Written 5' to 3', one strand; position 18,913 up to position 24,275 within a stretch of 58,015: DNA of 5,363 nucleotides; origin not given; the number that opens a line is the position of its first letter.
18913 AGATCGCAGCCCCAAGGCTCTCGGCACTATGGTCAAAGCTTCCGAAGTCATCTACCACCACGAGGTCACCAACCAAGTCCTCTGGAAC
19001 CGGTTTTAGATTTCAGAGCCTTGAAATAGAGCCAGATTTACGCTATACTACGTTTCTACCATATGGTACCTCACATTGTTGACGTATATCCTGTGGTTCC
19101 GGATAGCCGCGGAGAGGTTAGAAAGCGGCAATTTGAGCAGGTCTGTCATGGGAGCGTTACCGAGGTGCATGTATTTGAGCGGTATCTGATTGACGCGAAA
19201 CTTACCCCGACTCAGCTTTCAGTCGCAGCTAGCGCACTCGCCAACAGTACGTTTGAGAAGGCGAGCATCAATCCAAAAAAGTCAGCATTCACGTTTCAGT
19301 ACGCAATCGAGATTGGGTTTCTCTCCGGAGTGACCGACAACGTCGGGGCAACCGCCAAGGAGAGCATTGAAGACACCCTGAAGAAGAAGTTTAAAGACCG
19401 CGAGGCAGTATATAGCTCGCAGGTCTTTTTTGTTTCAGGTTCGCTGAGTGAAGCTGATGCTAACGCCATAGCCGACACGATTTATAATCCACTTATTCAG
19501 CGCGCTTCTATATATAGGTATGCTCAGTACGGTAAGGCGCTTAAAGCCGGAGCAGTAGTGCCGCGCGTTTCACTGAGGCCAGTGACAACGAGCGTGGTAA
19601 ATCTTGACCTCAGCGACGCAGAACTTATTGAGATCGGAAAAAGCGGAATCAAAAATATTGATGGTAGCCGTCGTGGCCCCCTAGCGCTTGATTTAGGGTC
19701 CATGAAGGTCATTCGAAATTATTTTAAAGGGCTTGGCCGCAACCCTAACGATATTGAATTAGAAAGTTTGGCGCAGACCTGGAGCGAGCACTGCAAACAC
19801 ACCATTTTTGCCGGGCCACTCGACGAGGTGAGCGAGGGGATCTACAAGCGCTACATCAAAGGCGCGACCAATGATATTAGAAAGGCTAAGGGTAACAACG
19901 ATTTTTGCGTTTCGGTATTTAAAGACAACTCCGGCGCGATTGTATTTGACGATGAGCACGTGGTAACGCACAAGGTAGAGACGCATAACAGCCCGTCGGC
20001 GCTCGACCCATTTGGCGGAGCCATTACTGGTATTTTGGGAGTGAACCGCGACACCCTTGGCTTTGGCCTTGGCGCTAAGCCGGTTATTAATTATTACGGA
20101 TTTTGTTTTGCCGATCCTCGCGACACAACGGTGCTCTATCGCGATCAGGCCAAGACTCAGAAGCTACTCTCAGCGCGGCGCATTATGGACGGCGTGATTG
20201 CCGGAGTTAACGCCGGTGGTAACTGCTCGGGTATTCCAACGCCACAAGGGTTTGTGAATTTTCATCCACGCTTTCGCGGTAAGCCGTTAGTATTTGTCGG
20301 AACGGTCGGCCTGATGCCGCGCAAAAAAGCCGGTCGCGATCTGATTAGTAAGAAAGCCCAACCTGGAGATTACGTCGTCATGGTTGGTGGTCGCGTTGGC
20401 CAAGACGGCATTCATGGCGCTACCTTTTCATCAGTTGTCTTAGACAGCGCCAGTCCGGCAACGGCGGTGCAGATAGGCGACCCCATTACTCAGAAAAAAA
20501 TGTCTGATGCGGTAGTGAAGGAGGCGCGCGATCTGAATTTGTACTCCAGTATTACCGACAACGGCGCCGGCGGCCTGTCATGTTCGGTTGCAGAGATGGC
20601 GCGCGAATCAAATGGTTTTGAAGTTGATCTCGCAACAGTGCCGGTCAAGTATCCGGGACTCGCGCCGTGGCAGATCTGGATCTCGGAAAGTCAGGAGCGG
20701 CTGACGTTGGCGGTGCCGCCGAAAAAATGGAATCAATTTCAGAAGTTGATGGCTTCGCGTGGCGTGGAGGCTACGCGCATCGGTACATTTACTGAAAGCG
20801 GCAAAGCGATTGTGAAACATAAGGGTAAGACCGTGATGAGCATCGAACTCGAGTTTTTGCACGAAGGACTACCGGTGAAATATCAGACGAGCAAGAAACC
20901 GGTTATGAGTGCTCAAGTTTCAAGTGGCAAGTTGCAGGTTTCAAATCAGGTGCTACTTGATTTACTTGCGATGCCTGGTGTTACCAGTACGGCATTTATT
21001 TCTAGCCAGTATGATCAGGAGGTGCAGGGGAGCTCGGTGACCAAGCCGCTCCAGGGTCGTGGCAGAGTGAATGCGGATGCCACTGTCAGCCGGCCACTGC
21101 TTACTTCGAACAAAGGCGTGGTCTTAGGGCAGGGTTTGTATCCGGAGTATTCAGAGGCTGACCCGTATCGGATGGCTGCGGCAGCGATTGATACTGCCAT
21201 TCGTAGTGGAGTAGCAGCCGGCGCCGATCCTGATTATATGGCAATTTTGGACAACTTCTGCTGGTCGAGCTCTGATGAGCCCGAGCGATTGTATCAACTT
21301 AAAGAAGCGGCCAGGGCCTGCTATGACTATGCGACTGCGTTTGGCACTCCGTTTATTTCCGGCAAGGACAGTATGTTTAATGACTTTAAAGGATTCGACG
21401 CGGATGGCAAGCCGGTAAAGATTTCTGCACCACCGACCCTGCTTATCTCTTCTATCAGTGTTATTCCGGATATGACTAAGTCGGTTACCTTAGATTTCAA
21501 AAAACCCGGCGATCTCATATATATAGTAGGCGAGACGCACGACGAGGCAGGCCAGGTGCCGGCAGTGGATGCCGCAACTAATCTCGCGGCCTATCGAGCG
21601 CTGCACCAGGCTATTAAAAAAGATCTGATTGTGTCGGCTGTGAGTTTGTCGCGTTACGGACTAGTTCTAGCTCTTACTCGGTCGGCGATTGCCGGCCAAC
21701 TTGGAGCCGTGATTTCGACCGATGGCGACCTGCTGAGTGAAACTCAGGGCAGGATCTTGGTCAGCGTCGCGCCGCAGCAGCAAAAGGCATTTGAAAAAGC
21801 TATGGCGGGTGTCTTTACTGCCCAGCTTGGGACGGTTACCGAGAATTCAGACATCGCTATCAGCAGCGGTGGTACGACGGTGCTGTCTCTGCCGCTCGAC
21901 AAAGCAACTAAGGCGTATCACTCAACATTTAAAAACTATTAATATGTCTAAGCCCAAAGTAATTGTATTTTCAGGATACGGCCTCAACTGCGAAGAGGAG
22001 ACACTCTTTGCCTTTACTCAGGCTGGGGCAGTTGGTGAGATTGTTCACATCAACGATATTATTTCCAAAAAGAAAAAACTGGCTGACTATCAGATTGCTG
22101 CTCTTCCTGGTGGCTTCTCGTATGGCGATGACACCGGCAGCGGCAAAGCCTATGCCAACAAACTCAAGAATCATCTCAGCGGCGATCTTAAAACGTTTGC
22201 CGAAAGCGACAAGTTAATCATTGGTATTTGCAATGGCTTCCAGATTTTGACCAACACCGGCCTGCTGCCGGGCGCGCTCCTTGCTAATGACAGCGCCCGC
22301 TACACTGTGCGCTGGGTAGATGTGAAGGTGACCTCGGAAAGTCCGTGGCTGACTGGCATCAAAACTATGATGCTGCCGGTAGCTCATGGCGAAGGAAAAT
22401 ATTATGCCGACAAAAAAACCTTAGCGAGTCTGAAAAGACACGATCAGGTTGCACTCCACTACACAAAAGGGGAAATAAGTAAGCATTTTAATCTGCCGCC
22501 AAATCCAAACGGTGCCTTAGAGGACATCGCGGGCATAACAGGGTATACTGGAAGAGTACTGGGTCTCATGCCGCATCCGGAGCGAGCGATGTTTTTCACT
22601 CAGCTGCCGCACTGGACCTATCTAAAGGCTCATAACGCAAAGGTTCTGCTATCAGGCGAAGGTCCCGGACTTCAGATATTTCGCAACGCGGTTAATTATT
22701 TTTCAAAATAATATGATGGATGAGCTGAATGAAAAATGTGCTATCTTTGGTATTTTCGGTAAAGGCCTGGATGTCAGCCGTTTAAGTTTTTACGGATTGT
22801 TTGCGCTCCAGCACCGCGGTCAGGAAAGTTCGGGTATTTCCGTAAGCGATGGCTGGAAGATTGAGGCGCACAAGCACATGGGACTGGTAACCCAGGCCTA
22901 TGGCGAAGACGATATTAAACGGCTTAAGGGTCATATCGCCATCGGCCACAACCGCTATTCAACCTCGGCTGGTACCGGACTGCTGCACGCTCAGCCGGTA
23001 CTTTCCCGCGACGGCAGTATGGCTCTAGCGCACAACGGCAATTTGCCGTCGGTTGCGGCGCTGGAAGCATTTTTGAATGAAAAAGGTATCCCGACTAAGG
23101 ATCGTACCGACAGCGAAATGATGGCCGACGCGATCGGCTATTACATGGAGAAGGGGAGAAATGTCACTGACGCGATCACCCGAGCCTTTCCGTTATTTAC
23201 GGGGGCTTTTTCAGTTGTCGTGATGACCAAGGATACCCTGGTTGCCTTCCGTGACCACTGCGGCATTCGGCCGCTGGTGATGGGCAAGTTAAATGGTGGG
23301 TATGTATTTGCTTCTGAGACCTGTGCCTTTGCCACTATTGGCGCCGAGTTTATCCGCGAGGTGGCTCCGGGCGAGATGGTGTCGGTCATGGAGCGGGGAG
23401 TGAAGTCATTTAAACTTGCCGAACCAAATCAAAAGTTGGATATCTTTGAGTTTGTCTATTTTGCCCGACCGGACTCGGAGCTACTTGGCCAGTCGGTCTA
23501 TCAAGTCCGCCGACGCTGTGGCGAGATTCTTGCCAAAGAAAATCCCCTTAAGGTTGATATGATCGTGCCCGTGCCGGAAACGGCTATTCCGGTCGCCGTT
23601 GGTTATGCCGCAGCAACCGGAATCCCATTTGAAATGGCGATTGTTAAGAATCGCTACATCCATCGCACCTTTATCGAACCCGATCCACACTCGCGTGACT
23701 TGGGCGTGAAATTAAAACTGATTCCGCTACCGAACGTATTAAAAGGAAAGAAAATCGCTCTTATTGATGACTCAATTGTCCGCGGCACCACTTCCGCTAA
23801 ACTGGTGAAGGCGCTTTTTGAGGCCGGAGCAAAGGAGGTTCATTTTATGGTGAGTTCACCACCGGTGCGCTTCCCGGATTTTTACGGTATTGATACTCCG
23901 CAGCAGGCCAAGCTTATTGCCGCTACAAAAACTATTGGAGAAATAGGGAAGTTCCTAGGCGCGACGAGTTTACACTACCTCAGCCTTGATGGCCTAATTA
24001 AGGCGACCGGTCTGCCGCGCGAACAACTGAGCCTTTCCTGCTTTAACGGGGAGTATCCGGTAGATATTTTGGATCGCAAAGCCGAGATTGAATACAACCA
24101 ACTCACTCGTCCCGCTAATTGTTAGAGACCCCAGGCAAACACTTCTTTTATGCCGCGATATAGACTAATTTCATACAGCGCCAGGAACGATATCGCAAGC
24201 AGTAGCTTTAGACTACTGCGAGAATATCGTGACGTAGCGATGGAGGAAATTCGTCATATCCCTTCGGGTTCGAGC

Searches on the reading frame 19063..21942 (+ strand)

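Call 64: search_protein_families(library=pfam, proteins=[window:19063-21942:+], max_evalue=0.00001)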
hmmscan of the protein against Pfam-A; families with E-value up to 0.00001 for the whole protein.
window:19063-21942:+ (959 aa): 3 families
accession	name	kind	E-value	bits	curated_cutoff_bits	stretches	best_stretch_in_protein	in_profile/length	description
PF02769.27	AIRS_C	-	4e-40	137.9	23.1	2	433-586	1-155/156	AIR synthase related protein, C-terminal domain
PF00586.29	AIRS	-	3.7e-18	66.4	24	2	288-418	2-112/112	AIR synthase related protein, N-terminal domain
PF18072.6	FGAR-AT_linker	-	7.9e-16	58.7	26.6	1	204-246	7-49/50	Formylglycinamide ribonucleotide amidotransferase linker domain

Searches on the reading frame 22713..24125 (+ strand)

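Call 64: search_protein_families(library=pfam, proteins=[window:22713-24125:+], max_evalue=0.00001)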
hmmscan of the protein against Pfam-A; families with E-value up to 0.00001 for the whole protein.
window:22713-24125:+ (470 aa): 3 families
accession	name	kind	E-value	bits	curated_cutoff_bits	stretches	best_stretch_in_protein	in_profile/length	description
PF13522.11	GATase_6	-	1.6e-18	67.4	27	1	72-202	9-130/130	Glutamine amidotransferase domain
PF13537.11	GATase_7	-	1.1e-15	58.2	25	1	93-206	13-121/123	Glutamine amidotransferase domain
PF00156.33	Pribosyltran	-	7.9e-08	32.2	26.3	1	269-381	15-123/158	Phosphoribosyl transferase domain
